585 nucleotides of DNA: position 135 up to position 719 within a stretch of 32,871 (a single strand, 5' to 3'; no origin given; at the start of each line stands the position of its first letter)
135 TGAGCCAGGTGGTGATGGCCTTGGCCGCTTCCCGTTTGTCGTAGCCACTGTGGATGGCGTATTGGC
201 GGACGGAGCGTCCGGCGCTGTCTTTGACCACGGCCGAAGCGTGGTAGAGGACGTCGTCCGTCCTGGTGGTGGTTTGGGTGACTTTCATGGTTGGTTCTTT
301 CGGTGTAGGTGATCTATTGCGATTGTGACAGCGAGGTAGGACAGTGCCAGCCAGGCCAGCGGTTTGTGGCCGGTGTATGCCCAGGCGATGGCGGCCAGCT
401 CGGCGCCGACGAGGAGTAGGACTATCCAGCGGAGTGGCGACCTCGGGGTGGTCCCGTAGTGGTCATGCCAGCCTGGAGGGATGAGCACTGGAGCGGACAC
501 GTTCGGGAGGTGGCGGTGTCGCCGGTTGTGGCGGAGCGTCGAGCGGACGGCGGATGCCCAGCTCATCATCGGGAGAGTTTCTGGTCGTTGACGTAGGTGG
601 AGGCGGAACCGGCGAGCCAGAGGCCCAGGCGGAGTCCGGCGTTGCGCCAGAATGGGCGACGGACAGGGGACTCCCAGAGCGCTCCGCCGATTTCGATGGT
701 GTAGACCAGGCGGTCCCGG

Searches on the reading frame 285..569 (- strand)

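Call 39: search_protein_families(library=pfam, max_evalue=0.01, proteins=[window:285-569:-])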
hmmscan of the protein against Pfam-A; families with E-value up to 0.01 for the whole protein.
window:285-569:- (94 aa): 1 family
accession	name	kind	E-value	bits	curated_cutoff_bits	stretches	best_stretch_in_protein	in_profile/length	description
PF19346.4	DUF5924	-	0.0041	16.8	27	1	41-92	189-240/259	Family of unknown function (DUF5924)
